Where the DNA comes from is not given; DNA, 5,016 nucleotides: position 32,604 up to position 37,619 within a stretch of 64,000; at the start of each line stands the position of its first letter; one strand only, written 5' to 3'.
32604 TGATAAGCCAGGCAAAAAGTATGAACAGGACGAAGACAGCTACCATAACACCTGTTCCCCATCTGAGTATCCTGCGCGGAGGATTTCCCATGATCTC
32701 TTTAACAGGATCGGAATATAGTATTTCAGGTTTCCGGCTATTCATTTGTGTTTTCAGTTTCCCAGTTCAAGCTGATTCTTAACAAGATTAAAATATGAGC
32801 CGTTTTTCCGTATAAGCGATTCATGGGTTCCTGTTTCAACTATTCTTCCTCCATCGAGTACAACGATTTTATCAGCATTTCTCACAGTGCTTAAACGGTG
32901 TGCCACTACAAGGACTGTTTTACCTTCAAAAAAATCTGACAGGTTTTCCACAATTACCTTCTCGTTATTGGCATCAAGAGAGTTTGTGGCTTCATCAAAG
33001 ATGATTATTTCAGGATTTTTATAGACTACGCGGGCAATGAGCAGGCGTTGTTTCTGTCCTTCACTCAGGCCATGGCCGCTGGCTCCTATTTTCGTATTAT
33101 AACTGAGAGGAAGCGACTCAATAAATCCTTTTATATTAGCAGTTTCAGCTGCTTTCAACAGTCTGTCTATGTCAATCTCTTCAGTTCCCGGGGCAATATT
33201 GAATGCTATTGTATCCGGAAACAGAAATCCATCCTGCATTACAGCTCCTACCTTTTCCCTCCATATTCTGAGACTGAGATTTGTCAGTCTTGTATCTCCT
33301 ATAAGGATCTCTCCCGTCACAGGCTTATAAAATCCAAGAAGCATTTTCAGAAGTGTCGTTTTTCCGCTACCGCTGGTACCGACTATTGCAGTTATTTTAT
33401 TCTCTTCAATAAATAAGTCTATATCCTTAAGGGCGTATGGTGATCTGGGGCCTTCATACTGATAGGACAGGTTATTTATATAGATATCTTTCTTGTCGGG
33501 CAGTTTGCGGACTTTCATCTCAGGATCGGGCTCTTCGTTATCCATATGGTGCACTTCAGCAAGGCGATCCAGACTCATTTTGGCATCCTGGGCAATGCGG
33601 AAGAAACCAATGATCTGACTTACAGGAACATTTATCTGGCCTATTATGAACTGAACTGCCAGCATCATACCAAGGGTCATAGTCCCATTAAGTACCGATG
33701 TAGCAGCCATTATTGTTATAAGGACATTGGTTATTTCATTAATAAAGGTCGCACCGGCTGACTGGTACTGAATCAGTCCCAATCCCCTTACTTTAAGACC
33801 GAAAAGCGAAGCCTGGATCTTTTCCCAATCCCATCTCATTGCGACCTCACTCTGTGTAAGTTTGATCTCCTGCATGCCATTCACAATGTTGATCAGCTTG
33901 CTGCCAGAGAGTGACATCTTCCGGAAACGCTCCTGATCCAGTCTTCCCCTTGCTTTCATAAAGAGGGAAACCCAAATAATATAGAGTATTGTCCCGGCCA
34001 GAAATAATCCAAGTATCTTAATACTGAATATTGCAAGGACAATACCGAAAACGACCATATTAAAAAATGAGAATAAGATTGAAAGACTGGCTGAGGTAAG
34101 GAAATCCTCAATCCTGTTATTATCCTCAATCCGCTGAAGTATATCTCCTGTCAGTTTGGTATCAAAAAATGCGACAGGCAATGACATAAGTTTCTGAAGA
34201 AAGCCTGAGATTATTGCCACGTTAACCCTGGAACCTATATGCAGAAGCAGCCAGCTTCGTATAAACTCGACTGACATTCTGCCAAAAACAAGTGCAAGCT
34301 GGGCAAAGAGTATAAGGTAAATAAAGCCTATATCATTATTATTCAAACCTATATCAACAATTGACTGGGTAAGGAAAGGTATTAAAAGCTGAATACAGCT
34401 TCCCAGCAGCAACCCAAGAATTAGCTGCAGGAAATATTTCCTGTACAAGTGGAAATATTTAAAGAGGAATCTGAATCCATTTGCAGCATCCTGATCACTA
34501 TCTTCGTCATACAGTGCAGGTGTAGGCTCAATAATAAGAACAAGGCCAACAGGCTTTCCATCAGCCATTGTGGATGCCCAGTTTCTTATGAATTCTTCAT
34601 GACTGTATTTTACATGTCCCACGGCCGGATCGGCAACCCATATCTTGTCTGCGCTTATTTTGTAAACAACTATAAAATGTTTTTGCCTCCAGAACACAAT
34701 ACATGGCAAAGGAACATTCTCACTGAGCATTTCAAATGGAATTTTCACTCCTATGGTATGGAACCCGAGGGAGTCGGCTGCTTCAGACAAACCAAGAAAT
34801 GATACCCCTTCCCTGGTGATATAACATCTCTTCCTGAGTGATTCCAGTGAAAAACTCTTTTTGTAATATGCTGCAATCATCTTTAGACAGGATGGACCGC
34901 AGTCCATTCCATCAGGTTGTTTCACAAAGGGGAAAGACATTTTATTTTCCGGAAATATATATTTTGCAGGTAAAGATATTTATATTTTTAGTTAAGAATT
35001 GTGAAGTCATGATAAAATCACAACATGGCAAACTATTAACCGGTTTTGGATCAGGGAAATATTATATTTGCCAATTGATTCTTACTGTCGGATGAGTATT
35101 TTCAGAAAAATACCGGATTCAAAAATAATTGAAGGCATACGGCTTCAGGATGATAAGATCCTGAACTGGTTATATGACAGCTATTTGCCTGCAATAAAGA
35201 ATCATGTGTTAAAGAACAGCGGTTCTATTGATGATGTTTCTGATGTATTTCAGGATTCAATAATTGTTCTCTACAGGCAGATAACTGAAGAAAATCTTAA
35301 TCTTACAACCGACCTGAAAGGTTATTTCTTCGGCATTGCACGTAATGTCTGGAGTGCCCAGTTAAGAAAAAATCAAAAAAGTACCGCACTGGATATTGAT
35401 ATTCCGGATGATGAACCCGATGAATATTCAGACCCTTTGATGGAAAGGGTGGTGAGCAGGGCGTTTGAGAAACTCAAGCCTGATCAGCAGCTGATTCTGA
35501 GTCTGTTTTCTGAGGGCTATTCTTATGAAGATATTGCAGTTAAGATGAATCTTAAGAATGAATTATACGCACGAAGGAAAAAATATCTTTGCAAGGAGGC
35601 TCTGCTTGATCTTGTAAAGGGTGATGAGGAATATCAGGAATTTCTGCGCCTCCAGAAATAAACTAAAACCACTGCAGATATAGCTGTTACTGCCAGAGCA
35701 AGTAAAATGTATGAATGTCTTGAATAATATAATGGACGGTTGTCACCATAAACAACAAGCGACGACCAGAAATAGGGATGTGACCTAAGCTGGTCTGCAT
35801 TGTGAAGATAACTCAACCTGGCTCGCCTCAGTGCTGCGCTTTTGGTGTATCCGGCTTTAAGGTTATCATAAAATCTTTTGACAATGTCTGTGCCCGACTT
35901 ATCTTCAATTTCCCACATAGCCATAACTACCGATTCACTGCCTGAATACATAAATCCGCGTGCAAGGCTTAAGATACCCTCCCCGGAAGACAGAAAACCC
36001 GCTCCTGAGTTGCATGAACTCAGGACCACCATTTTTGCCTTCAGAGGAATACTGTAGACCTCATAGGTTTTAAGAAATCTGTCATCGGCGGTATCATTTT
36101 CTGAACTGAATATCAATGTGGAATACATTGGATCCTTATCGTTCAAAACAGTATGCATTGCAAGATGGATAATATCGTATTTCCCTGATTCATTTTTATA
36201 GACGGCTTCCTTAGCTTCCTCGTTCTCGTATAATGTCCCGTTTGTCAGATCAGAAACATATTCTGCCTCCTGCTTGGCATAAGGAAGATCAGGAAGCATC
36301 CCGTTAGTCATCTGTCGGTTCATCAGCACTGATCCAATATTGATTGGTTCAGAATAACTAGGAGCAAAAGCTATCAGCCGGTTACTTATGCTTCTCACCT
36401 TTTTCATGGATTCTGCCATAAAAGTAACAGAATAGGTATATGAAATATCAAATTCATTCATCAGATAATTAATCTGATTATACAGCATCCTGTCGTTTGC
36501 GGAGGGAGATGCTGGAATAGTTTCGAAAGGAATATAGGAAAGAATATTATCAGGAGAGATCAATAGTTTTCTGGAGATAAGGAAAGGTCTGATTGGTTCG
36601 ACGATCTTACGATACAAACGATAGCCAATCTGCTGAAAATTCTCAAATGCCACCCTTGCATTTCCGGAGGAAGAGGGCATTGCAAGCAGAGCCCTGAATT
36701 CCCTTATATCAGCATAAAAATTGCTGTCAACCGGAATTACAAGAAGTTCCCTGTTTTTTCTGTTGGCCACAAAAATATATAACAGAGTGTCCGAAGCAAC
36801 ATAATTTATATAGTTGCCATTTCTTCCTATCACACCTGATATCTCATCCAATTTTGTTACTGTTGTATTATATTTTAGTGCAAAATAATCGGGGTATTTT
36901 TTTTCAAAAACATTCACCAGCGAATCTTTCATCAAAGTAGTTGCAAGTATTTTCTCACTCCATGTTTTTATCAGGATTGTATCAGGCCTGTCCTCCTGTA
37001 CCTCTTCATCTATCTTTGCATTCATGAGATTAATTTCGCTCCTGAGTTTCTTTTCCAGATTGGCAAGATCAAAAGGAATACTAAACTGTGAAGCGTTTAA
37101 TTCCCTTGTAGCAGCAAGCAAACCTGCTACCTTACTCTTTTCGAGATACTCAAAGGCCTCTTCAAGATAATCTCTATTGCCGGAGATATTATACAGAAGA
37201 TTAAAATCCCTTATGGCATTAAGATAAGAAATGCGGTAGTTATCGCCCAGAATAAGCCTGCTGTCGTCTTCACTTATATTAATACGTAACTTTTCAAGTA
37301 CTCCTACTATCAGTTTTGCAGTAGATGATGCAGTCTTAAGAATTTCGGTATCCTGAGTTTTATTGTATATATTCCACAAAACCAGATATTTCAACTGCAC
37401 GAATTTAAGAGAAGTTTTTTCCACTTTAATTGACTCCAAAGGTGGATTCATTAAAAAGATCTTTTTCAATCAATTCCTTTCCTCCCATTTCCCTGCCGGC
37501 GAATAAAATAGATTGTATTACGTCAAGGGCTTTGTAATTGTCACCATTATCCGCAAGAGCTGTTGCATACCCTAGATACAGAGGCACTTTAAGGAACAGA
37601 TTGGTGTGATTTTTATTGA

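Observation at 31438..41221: Candidate undescribed module: GG-leader peptide, C39-ABC/HlyD exporter, periplasmic TPR-CHAT protease, sigma/anti-sigma-like pair and sensor-less histidine kinase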

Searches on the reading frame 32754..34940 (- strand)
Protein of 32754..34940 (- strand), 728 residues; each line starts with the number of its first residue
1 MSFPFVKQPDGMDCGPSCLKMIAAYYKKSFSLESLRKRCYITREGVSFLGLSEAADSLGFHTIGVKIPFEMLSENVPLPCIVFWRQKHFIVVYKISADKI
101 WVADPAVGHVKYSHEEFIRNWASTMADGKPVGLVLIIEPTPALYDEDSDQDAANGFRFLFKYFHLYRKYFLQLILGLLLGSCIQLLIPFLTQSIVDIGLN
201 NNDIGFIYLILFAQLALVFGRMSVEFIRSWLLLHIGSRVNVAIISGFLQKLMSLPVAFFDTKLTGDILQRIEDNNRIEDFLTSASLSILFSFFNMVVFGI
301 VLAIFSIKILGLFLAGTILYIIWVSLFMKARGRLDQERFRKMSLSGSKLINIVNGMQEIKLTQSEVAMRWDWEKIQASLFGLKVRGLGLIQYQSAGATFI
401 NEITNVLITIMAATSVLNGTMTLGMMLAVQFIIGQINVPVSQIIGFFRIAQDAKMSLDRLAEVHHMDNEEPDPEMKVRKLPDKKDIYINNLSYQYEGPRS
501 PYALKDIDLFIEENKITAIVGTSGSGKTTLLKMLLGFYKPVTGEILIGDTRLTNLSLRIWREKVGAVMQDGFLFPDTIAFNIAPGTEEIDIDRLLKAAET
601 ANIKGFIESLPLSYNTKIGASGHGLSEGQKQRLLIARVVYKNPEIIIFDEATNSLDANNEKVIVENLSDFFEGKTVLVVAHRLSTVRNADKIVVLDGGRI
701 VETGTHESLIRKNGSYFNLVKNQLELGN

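Call 3: search_protein_families(library=pfam, proteins=[window:32754-34940:-], max_evalue=0.01)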
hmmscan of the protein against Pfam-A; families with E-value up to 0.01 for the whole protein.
window:32754-34940:- (728 aa): 12 families
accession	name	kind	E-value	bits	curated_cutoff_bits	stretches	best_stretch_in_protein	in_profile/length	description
PF03412.21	Peptidase_C39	-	9e-36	123.1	22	1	3-125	2-125/133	Peptidase C39 family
PF00005.33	ABC_tran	-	2.9e-31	109.3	25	1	504-653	1-137/137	ABC transporter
PF00664.28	ABC_membrane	-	2.6e-28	99.9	28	1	173-439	4-273/274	ABC transporter transmembrane region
PF02463.25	SMC_N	-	1.5e-07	31.5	40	1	625-693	137-209/220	RecF/RecN/SMC N terminal domain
PF13401.12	AAA_22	-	4.8e-06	27.4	27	1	513-673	4-113/130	AAA domain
PF13476.12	AAA_23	-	0.0017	19.5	27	1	504-534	12-39/201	AAA domain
PF20720.3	nSTAND3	-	0.0022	18.1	27.2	1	510-535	13-38/155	Novel STAND NTPase 3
PF03193.22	RsgA_GTPase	-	0.0028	17.9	30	0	505-545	98-137/174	RsgA GTPase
PF13555.12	AAA_29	-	0.0054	16.9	27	0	511-531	19-39/61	P-loop containing region of AAA domain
PF24389.1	ORC-CDC6-like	-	0.0055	15.9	27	1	511-534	29-52/571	ORC-CDC6-like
PF13304.12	AAA_21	-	0.006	17.1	27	0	516-534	1-19/304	AAA domain, putative AbiEii toxin, Type IV TA system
PF09818.15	ABC_ATPase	-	0.0069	15.9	23.2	0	514-543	79-109/283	P-loop domain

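Call 5: search_protein_families(library=ncbifam, proteins=[window:32754-34940:-], max_evalue=0.1)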
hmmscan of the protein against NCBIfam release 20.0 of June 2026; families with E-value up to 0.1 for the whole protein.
window:32754-34940:- (728 aa): 198 families (the best 25 are shown)
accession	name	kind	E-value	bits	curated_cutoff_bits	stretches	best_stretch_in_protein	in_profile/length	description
TIGR03796.1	NHLM_micro_ABC1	equivalog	6.3e-128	427.9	853.3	1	4-721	3-710/710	NHLP family bacteriocin export ABC transporter peptidase/permease/ATPase subunit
TIGR01846.1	type_I_sec_HlyB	subfamily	1.9e-121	406.5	725.55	1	17-724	3-693/694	type I secretion system permease/ATPase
TIGR01193.1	bacteriocin_ABC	subfamily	2.3e-121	406.6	523.85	1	8-721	1-707/708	peptide cleavage/export ABC transporter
TIGR03375.1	type_I_sec_LssB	subfamily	3e-102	343.1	693.1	1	17-713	5-692/696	type I secretion system permease/ATPase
TIGR03797.1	NHLM_micro_ABC2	equivalog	1.7e-92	311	709.4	1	164-724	132-686/686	NHLP bacteriocin export ABC transporter permease/ATPase subunit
TIGR02204.1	MsbA_rel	hypoth_equivalog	6.2e-90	302.5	780.4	1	157-723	7-575/576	ABC transporter, permease/ATP-binding protein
TIGR02203.1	MsbA_lipidA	equivalog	8.3e-88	295.3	602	1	156-723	2-569/572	lipid A export permease/ATP-binding protein MsbA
NF045513.1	HepA_fam_ABC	equivalog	1.7e-79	267.9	725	1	201-723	88-609/610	heterocyst formation ABC transporter subunit HepA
NF045998.1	cleave_ABC_plasm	equivalog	6.5e-76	256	500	1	7-692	1-670/673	Mbov_0121 family peptidase domain-containing ABC transporter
NF052233.1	CphA_assoc_ABC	equivalog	1.2e-75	255.3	880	1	155-725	168-745/766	cyanophycin metabolism-associated ABC transporter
NF008381.0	PRK11176.1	equivalog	1.4e-75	254.8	867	1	146-724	3-580/582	lipid A ABC transporter ATP-binding protein/permease MsbA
TIGR00958.1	3a01208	subfamily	3.8e-72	243.6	874.6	1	135-720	128-711/711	antigen peptide transporter 2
TIGR02857.1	CydD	equivalog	1.1e-69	235.8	435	1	188-695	24-529/529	thiol reductant ABC exporter subunit CydD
TIGR01842.1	type_I_sec_PrtD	subfamily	3.4e-66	223.9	510.15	1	183-711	21-542/544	type I secretion system permease/ATPase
NF010178.0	PRK13657.1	equivalog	3.3e-65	220.7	733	1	161-723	12-570/588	glucan ABC transporter ATP-binding protein/ permease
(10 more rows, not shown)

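Call 26: search_protein_families(library=padloc, proteins=[window:32754-34940:-], max_evalue=0.001)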
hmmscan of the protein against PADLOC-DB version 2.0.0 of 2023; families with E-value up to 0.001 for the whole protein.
window:32754-34940:- (728 aa): 7 families
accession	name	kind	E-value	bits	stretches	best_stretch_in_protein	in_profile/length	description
PDLC04135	mad3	-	6.8e-31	106.1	2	612-715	251-362/374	mads_3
PDLC04140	mad8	-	2.5e-08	31.8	1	503-686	16-237/314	mads_8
PDLC04164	AriA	-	4.7e-07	27.6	0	624-684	171-234/253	-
PDLC02914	ATPase-Toprim_I-B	-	2.6e-06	24.9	0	507-536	18-47/443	-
PDLC01148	RecD_like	-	3e-05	20.5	0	511-536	325-350/719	RecD/Tra ATPase fused to N-terminal HHH domain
PDLC04893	PDC-S06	-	0.00034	17.1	0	643-689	645-691/862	-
PDLC02915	ATPase-Toprim_I-B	-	0.00073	16.4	0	505-544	15-52/623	-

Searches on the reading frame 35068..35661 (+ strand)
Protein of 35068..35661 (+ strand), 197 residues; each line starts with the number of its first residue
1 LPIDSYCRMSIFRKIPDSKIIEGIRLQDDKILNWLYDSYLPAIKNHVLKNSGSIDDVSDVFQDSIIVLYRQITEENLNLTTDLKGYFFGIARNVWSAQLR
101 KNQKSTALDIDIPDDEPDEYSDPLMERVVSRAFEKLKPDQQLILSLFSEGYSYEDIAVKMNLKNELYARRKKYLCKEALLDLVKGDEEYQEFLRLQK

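Call 3: search_protein_families(library=pfam, proteins=[window:35068-35661:+], max_evalue=0.01)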
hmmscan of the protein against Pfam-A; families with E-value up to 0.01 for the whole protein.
window:35068-35661:+ (197 aa): 2 families
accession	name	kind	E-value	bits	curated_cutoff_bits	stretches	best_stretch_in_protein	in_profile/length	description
PF04542.20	Sigma70_r2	-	2.2e-06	27.8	24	1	35-104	1-70/71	Sigma-70 region 2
PF08281.18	Sigma70_r4_2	-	3.2e-05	23.9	25.7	1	129-163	4-39/54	Sigma-70, region 4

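Call 5: search_protein_families(library=ncbifam, proteins=[window:35068-35661:+], max_evalue=0.1)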
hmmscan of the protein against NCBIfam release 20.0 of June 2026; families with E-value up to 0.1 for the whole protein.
window:35068-35661:+ (197 aa): 39 families (the best 25 are shown)
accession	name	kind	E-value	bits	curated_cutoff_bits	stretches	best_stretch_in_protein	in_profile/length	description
TIGR02937.1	sigma70-ECF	superfamily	1.9e-15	56.9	42.9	1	34-175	5-158/165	sigma-70 family RNA polymerase sigma factor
TIGR02989.1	Sig-70_gvs1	subfamily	5.2e-09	36.2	124.55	1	38-165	9-141/158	RNA polymerase sigma-70 factor, Rhodopirellula/Verrucomicrobium family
TIGR02985.1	Sig70_bacteroi1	subfamily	7.7e-09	36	126.4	1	35-162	6-142/162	RNA polymerase sigma-70 factor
TIGR02952.1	Sig70_famx2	equivalog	1.6e-08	34.6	206.45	1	27-164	8-152/170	ECF subfamily RNA polymerase sigma factor, BldN family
NF058625.1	sigma_PG0214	equivalog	2.9e-07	30.3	130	1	53-164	27-143/170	GFO_1088 family ECF-type sigma factor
NF009169.0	PRK12516.1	equivalog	8.8e-07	28.5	321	1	39-157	19-139/188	RNA polymerase sigma factor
NF009199.0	PRK12547.1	subfamily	2.9e-06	26.9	219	1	39-157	15-135/184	RNA polymerase sigma factor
TIGR02950.1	SigM_subfam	subfamily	3e-06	27.2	147.95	1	33-164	3-140/159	RNA polymerase sigma factor, SigM family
NF007216.0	PRK09638.1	equivalog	4.1e-06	26.7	194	1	17-164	5-156/180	RNA polymerase sigma factor SigY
NF009198.0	PRK12546.1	equivalog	4.9e-06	26.4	270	1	49-161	29-140/188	RNA polymerase sigma factor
NF007227.0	PRK09645.1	subfamily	1e-05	25.5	202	1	27-164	10-152/177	sigma-70 family RNA polymerase sigma factor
NF009165.0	PRK12512.1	equivalog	1.9e-05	24.4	198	1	43-164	38-161/184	RNA polymerase sigma factor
NF007215.0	PRK09637.1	equivalog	2.1e-05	24.6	212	1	34-163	5-135/181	RNA polymerase sigma factor SigZ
TIGR02939.1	RpoE_Sigma70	equivalog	2.8e-05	24.2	236.15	1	17-161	7-165/190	RNA polymerase sigma factor RpoE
NF009192.0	PRK12540.1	equivalog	5.6e-05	22.8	307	1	40-158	15-135/182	RNA polymerase sigma factor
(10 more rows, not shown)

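Call 26: search_protein_families(library=padloc, proteins=[window:35068-35661:+], max_evalue=0.001)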
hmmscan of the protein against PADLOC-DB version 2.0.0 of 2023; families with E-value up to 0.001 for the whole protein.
window:35068-35661:+ (197 aa): 0 families

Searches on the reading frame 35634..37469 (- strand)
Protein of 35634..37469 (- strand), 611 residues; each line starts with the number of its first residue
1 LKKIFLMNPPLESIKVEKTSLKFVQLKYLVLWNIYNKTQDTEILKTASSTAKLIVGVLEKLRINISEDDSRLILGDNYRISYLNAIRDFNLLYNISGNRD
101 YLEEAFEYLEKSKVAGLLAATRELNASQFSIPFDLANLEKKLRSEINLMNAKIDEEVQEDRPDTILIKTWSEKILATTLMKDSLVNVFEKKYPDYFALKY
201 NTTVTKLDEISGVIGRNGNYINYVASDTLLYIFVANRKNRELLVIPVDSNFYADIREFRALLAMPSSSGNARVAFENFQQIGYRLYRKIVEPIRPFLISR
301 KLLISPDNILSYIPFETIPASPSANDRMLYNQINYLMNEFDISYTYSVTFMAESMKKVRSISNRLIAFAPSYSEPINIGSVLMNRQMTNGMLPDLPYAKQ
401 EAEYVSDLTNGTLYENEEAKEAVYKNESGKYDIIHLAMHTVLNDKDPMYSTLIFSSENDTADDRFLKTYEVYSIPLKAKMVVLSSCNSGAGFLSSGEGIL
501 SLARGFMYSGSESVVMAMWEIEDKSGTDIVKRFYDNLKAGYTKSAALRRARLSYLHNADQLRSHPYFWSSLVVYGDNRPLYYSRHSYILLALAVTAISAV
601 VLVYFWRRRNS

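Call 3: search_protein_families(library=pfam, proteins=[window:35634-37469:-], max_evalue=0.01)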
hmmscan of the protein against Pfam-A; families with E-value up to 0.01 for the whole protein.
window:35634-37469:- (611 aa): 1 family
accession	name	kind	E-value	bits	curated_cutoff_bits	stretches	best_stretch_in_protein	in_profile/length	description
PF12770.12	CHAT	-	1.4e-54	185.9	24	1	281-576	3-289/289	CHAT domain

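Call 5: search_protein_families(library=ncbifam, proteins=[window:35634-37469:-], max_evalue=0.1)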
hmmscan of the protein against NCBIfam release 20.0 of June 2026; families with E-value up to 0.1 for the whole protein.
window:35634-37469:- (611 aa): 1 family
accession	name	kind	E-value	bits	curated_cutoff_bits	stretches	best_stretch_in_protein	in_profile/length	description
NF041237.1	CAS_csx29_CRASP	exception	0.038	12.8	300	1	429-543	523-634/670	type III-E CRISPR-associated TPR-CHAT protein Csx29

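Call 26: search_protein_families(library=padloc, proteins=[window:35634-37469:-], max_evalue=0.001)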
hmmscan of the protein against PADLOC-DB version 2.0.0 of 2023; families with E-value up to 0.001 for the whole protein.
window:35634-37469:- (611 aa): 0 families

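Call 47: search_solved_structures(query=window:35634-37469:-, max_evalue=1, show_alignments=2)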
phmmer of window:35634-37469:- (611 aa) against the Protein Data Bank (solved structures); distinct sequences matched with E-value up to 1: 1.
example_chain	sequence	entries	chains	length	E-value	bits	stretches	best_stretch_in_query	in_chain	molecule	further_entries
5ofn_B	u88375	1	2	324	0.048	15.5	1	78-183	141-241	DNA primase large subunit PriL,PriL-X fusion protein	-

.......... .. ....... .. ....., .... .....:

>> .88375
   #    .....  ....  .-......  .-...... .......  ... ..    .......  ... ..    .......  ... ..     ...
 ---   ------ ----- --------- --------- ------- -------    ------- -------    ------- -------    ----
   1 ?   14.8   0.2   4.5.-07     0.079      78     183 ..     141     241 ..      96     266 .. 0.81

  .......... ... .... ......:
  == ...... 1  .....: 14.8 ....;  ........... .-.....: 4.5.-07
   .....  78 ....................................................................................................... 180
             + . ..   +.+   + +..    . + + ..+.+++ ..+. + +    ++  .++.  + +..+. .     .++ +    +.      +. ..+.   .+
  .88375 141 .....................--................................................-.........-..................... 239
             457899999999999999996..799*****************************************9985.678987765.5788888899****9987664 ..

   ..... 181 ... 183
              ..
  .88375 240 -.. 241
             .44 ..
